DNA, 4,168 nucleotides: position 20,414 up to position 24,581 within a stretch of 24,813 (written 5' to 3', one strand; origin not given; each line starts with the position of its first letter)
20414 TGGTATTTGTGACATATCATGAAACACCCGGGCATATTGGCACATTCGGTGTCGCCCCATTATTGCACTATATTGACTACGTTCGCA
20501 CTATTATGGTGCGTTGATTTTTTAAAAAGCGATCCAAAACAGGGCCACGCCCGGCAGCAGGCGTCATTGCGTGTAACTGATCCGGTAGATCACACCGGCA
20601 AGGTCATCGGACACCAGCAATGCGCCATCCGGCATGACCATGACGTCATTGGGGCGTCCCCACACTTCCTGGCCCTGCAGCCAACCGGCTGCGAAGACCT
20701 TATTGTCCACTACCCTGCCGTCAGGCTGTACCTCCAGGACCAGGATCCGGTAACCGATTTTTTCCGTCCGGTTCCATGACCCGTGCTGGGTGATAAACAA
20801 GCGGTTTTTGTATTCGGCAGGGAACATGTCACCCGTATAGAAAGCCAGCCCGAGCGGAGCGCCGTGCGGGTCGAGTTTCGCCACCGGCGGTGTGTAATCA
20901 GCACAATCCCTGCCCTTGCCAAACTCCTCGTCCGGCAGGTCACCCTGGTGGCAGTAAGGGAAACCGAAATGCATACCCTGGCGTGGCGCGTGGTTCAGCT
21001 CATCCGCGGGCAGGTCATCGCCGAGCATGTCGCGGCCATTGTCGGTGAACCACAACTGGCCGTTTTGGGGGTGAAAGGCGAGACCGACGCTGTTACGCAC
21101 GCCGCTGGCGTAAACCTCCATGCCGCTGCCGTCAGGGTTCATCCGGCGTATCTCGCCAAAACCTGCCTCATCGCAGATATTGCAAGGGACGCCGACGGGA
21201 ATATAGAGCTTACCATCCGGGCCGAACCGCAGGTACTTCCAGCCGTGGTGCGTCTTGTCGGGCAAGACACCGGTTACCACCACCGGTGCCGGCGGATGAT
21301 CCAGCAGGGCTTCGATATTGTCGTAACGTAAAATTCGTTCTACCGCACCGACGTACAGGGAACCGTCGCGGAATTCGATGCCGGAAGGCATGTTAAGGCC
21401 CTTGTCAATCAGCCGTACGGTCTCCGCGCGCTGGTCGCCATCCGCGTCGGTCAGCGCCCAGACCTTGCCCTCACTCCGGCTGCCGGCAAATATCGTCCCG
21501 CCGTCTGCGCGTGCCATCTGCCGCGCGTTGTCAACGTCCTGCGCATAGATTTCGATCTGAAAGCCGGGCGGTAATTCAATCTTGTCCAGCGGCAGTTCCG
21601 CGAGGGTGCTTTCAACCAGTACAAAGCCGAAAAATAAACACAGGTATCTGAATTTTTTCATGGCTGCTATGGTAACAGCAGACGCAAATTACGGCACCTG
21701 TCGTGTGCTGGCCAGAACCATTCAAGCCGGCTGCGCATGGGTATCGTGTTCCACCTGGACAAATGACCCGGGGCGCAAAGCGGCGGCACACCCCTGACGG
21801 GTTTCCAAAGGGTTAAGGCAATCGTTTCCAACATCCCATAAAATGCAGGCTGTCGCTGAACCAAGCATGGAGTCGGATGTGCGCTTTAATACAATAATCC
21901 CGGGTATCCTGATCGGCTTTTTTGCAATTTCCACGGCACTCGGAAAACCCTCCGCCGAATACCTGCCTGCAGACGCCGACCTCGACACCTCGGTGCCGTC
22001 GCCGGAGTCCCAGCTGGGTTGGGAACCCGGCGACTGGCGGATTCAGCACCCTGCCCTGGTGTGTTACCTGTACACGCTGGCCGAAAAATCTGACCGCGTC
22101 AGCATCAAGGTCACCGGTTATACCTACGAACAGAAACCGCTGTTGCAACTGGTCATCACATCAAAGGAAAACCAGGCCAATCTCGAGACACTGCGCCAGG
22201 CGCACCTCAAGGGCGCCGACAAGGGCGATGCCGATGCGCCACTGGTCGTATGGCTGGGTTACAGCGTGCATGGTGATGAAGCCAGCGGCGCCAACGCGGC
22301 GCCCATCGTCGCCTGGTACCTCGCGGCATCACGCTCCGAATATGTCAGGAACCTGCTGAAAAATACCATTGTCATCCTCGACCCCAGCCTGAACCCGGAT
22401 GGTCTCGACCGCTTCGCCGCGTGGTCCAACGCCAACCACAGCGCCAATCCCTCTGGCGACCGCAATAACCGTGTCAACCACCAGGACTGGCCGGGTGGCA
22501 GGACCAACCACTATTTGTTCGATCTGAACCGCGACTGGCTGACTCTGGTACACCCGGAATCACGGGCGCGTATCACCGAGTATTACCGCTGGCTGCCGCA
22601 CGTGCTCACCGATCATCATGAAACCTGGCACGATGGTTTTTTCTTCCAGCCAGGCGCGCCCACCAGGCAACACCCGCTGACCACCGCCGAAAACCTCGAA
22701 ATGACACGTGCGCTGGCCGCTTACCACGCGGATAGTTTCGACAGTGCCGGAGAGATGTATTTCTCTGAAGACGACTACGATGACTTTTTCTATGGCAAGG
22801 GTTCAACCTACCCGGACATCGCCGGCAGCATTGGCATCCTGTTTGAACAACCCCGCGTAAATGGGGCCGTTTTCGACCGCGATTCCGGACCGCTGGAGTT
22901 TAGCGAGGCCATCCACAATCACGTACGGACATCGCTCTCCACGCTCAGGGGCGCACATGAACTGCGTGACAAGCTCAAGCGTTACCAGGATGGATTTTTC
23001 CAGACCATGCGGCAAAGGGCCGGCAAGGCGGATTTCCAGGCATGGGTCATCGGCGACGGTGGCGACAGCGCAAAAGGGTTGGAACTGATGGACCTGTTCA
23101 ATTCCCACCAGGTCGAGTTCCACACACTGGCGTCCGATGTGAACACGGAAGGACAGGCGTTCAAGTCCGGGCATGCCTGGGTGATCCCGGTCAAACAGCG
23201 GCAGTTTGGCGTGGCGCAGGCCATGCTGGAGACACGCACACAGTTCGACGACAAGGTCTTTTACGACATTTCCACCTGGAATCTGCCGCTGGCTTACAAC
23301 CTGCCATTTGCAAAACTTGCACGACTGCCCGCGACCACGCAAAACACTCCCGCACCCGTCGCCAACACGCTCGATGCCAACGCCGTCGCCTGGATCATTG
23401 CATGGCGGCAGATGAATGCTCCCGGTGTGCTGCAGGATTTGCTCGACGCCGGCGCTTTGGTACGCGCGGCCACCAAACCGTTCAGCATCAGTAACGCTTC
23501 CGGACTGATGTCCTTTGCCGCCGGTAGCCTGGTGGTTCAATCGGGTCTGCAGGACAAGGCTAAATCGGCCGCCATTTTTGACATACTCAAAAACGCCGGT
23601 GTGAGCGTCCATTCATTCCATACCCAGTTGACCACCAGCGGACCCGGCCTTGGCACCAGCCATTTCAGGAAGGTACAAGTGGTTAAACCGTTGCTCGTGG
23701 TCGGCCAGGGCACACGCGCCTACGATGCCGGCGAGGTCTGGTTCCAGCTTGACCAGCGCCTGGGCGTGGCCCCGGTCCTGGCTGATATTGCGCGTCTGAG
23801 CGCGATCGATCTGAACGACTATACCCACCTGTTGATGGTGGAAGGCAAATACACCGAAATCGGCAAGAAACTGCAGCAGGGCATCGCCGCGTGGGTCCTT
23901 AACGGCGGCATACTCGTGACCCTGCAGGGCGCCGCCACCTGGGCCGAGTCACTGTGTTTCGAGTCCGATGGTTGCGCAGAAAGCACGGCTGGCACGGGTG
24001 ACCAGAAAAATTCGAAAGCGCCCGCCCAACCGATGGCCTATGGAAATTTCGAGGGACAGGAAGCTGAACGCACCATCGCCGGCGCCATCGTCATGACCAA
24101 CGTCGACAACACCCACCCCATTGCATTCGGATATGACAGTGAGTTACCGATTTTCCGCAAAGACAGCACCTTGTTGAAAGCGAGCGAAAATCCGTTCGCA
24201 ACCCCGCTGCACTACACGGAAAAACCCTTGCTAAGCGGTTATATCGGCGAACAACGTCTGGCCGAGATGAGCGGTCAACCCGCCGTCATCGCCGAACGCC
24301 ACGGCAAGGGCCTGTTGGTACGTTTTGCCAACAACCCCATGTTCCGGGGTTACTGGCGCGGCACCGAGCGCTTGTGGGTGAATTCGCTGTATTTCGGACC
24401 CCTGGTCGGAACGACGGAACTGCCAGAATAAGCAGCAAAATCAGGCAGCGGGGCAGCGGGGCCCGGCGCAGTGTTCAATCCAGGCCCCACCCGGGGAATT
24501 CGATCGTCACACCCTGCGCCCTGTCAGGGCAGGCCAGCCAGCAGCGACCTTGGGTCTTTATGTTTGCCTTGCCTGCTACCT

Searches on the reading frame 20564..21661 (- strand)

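Call 55: search_protein_families(library=pfam, proteins=[window:20564-21661:-], max_evalue=0.00001)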
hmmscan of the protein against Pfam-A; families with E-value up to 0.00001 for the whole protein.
window:20564-21661:- (365 aa): 2 families
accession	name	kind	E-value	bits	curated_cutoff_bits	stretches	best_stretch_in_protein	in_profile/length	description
PF07995.17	GSDH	-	3e-19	69.9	25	1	137-353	113-324/332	Glucose / Sorbosone dehydrogenase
PF23500.1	DUF7133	-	4.5e-15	56.3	27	1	28-358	9-352/385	Domain of unknown function (DUF7133)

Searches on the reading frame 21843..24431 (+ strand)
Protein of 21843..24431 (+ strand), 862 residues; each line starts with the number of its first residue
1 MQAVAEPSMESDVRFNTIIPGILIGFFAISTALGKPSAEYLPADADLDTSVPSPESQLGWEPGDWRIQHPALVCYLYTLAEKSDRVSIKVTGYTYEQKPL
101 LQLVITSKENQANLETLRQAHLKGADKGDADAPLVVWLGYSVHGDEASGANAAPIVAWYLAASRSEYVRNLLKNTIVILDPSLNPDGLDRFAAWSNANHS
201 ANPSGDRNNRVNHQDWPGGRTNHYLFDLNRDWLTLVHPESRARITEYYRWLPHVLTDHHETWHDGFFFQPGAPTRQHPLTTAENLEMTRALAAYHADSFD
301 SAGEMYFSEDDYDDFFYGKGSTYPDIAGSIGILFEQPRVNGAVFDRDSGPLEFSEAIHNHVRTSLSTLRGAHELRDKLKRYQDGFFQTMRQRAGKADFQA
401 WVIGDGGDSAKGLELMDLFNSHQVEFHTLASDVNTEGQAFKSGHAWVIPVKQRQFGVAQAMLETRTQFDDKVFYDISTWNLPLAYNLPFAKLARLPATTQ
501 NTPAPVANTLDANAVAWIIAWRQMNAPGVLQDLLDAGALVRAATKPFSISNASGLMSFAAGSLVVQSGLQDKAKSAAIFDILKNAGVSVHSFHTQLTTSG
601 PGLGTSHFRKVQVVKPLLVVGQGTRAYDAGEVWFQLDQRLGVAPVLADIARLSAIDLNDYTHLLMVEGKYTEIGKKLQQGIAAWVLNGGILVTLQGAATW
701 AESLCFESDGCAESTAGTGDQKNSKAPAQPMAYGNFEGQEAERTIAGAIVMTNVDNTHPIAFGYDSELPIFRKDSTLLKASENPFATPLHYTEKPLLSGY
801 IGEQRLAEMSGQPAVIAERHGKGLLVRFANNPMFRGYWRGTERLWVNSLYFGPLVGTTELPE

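Call 55: search_protein_families(library=pfam, proteins=[window:21843-24431:+], max_evalue=0.00001)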
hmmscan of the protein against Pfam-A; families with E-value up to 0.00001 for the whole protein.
window:21843-24431:+ (862 aa): 1 family
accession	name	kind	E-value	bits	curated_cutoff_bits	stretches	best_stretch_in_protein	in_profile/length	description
PF00246.29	Peptidase_M14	-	2.4e-14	54.1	21.6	1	76-235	5-136/286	Zinc carboxypeptidase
